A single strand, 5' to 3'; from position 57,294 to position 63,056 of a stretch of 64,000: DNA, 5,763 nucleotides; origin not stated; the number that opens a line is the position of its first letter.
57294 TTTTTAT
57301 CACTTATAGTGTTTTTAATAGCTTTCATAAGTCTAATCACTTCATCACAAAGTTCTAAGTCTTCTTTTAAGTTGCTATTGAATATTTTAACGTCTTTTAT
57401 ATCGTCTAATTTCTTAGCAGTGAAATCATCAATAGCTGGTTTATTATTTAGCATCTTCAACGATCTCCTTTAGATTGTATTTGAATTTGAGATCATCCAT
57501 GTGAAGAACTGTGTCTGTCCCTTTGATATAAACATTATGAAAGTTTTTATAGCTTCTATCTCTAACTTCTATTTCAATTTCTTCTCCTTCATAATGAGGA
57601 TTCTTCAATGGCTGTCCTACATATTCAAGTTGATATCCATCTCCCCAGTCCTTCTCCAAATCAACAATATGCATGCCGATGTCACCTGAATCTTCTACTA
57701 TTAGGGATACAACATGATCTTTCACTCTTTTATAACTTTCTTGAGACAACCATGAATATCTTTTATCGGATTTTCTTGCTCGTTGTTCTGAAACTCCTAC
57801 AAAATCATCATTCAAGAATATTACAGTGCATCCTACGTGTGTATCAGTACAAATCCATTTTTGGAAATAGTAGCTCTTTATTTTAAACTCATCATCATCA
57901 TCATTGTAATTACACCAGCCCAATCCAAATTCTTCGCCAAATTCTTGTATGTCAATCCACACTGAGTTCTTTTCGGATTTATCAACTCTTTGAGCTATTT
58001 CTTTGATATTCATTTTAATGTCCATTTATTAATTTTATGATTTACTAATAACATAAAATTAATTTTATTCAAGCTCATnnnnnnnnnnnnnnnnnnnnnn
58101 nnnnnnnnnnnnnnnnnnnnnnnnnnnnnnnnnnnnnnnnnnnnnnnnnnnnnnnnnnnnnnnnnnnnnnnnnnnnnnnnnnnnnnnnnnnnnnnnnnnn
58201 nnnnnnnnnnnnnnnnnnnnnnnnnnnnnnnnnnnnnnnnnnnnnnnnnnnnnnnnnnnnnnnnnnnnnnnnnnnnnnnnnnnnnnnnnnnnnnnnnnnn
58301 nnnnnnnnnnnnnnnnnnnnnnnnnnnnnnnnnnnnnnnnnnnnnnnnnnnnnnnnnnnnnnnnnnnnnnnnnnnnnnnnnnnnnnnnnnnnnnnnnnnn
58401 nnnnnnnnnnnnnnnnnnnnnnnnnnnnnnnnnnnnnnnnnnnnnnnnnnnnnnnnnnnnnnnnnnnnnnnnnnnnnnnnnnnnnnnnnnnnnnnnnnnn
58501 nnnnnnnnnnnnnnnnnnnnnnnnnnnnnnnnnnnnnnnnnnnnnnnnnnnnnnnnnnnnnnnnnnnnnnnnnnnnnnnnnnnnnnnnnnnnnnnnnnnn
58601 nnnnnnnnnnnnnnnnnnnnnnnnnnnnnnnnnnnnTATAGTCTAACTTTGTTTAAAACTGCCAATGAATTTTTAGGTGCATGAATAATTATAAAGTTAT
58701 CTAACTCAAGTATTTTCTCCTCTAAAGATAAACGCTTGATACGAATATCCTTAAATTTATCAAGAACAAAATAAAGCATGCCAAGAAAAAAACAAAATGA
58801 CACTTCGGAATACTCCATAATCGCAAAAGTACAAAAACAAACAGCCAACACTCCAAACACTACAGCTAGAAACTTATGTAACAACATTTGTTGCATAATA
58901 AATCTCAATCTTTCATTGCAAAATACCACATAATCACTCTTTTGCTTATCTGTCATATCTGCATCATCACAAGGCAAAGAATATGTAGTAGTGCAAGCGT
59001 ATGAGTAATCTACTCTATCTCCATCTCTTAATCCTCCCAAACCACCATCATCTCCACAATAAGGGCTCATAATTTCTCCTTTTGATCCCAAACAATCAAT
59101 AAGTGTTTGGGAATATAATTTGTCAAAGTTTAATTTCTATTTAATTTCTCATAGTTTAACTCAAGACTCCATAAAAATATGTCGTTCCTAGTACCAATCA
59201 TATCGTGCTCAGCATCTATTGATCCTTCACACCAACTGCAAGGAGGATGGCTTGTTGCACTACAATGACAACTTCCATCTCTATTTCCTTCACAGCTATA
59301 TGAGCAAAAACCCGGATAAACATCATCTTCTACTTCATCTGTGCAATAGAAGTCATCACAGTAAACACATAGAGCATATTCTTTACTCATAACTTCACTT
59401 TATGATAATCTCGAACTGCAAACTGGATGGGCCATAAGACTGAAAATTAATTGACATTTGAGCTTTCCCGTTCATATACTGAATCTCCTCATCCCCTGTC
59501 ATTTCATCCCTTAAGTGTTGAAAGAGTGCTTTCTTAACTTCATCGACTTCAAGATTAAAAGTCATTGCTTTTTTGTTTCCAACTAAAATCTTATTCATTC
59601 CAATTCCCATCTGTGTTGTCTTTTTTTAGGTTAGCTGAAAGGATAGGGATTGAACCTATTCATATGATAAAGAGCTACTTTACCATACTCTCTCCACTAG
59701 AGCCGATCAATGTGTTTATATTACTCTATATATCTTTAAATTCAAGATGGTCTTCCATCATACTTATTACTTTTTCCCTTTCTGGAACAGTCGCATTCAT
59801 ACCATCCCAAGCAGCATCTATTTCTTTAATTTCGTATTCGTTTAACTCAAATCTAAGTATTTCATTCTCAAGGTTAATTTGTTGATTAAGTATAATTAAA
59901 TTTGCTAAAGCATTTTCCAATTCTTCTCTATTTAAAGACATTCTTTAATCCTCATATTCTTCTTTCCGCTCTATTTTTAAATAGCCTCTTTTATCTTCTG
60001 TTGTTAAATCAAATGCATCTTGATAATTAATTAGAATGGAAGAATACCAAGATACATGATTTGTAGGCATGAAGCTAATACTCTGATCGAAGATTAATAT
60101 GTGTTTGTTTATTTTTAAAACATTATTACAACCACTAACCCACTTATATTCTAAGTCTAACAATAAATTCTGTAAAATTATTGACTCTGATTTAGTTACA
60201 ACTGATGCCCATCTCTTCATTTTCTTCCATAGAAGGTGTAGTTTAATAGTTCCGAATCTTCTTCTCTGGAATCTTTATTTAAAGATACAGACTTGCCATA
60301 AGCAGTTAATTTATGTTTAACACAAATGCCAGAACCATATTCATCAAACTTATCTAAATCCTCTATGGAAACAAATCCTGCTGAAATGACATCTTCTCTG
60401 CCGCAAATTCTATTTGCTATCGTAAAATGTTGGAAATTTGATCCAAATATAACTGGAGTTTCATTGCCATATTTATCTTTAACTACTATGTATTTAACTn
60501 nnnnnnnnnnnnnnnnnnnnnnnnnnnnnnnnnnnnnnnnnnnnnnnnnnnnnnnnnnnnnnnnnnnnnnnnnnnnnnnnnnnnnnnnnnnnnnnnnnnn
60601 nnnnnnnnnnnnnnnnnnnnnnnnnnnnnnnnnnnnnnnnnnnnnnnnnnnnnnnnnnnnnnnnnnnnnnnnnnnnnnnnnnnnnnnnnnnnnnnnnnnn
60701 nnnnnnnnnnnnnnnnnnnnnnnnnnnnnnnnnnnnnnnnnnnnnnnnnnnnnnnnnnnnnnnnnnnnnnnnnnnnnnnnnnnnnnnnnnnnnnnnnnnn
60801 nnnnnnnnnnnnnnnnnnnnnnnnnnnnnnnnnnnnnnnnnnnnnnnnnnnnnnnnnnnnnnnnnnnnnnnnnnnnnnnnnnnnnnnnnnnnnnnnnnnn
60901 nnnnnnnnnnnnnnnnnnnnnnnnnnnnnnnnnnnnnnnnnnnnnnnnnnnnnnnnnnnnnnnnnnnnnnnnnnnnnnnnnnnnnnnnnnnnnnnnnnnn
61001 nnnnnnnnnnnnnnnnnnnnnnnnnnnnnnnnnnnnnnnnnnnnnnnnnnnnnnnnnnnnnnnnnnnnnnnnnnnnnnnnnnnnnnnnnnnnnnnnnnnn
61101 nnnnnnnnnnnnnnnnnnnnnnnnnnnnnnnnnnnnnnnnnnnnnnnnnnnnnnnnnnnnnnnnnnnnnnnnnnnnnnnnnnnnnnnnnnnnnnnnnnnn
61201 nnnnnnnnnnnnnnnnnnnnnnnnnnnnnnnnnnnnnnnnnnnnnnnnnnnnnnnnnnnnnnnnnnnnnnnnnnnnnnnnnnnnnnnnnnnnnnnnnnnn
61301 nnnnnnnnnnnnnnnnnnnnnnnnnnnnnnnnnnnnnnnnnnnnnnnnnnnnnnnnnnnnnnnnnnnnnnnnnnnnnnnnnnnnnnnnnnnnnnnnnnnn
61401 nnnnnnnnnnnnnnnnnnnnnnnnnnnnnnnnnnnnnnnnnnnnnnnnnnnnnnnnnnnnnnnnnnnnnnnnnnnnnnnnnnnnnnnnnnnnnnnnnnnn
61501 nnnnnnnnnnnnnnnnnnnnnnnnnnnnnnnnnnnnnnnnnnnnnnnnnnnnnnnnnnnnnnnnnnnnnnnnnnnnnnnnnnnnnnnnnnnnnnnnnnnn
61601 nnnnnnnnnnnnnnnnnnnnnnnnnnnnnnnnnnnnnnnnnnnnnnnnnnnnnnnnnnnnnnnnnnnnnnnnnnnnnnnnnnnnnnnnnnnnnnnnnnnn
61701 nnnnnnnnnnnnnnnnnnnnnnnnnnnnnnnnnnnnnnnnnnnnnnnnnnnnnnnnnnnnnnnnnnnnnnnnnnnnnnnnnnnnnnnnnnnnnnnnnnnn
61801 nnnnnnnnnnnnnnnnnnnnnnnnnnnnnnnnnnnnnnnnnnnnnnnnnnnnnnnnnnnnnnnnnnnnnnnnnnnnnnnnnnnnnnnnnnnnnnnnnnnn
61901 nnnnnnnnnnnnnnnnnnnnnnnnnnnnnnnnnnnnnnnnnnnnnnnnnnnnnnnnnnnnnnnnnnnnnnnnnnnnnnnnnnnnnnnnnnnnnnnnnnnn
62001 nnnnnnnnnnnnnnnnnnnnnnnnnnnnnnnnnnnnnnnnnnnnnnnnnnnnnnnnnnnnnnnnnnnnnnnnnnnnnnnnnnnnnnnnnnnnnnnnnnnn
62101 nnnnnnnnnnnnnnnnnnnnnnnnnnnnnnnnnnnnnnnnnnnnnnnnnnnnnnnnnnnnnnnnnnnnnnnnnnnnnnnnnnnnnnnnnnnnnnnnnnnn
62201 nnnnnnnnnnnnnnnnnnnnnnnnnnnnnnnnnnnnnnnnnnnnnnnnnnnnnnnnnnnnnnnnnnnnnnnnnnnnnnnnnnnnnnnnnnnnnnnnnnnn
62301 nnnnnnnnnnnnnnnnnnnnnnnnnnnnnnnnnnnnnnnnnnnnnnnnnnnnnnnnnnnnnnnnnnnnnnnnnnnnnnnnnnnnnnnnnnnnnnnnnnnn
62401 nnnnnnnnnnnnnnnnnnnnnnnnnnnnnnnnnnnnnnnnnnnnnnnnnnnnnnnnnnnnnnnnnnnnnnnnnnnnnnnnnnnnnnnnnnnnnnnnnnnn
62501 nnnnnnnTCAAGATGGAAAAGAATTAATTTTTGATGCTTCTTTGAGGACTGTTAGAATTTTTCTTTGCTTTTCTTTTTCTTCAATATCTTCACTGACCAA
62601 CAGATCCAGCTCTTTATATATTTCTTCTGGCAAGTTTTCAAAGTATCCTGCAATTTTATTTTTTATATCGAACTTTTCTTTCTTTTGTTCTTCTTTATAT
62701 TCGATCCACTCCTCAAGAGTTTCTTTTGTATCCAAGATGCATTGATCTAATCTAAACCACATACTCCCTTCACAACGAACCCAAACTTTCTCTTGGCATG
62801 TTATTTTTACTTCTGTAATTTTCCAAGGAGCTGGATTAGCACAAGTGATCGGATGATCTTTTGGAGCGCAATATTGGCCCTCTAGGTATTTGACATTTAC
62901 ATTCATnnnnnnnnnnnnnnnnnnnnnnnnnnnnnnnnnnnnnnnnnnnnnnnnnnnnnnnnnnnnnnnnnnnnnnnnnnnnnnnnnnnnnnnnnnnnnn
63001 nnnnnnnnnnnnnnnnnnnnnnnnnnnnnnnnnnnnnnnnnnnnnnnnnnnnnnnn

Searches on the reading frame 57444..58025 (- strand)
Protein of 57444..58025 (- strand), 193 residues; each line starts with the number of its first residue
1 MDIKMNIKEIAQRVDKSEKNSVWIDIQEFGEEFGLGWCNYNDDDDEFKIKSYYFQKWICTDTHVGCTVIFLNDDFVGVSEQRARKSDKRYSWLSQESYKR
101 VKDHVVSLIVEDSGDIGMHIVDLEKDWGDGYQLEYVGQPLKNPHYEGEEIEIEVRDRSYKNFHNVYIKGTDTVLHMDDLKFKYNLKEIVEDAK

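Call 23: search_protein_families(library=phrogs, proteins=[window:57444-58025:-])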
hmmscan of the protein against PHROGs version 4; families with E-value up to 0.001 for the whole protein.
window:57444-58025:- (193 aa): 1 family
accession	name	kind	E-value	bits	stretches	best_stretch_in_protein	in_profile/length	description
phrog_4518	-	unknown function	3.7e-44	151.9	1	5-187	1-191/194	-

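Call 40: search_dna_similar(query=window:57444-58025:-, collection=phages, mode=protein, max_rows=12)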
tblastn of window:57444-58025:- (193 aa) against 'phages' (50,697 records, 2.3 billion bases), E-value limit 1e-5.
Records with a match: 85; places in all: 85; records where one place covers at least 80% of the query: 67.
Best place of each record, by identity: <60% 85.
By first word of the organism name: Bacillus 57; Aeromonas 11; Vibrio 7; Burkholderia 5; Pseudomonas 2; Caulobacter 2; Erythrobacter 1.
By host as written in the record: - 13; Bacillus thuringiensis subsp. kurstaki 12; Bacillus thuringiensis subspecies kurstaki 7; Bacillus thuringiensis kurstaki 6; Aeromonas hydrophila 6; Bacillus cereus 4; Burkholderia cenocepacia 4; Bacillus thuringiensis DSM 350 3; and 20 more.
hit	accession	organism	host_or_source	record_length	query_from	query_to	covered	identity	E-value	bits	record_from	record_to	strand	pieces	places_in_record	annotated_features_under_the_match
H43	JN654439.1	Bacillus phage BPS13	Bacillus cereus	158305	5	187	95%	33.5%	1e-22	100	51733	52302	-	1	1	hypothetical protein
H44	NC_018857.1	Bacillus phage BPS13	Bacillus cereus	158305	5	187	95%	33.5%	1e-22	100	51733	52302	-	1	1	hypothetical protein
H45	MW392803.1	Bacillus phage BCPG1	Bacillus cereus ATCC 27348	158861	5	187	95%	33.5%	1e-22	100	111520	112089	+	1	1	hypothetical protein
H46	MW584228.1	Bacillus phage BCPG3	Bacillus sp. ATCC 27348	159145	5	187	95%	33.5%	1e-22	100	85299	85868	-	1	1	hypothetical protein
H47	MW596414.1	Bacillus phage BCP18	Bacillus sp. ATCC 27348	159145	5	187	95%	33.5%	1e-22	100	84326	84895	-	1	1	hypothetical protein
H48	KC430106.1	Bacillus phage BPS10C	-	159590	5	187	95%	33.5%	1e-22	100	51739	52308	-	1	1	hypothetical protein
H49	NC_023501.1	Bacillus phage BPS10C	-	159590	5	187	95%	33.5%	1e-22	100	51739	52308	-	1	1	hypothetical protein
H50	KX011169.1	Bacillus phage SalinJah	Bacillus thuringiensis Berliner 1915, ...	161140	5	187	95%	33.5%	1e-22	100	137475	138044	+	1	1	hypothetical protein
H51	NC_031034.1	Bacillus phage SalinJah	Bacillus thuringiensis Berliner 1915, ...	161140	5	187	95%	33.5%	1e-22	100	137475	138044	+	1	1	hypothetical protein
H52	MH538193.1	Bacillus phage Saddex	Bacillus thuringiensis serovar kurstaki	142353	5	187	95%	33.3%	6e-24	103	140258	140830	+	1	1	hypothetical protein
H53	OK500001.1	Bacillus phage vB_BanH_Abinadi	Bacillus anthracis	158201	5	187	95%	33.3%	7e-24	103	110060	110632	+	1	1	hypothetical protein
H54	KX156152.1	Bacillus phage Smudge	Bacillus thuringiensis DSM-350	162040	5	187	95%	33.3%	4e-23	101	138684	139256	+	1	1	hypothetical protein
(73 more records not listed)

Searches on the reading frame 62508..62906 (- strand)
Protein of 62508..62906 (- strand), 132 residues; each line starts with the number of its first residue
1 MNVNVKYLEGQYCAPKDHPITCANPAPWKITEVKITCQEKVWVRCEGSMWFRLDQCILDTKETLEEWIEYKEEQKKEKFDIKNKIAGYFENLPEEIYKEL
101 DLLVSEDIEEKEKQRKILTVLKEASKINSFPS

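Call 29: find_encoding_contigs(protein=window:62508-62906:-, flank=10000, max_places=3)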
Protein window:62508-62906:- (132 aa): 1 contig read that carries it; 1 place shown.
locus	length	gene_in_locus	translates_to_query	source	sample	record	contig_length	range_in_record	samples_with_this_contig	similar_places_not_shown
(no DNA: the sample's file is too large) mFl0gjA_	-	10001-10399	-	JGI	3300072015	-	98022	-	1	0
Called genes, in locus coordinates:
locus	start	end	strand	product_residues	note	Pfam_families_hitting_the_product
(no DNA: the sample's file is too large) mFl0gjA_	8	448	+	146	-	-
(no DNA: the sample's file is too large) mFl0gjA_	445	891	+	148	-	PF14081:DUF4262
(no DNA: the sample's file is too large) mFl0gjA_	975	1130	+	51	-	-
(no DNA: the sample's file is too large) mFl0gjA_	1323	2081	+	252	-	-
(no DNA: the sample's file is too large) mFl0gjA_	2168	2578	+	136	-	-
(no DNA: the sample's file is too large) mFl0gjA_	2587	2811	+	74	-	-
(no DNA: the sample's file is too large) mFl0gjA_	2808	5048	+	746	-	-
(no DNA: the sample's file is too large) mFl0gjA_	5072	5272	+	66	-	-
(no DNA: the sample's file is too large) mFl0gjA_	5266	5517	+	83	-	-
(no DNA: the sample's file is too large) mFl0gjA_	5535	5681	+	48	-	-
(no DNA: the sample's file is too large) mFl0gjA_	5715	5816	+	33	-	-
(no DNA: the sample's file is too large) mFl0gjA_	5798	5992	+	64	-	-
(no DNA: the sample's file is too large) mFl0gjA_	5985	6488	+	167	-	PF02481:DNA_processg_A (weak), PF06908:YpsA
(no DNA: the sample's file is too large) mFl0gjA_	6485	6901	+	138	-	-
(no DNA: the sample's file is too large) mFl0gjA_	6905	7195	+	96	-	-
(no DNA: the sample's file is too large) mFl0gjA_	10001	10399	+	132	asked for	-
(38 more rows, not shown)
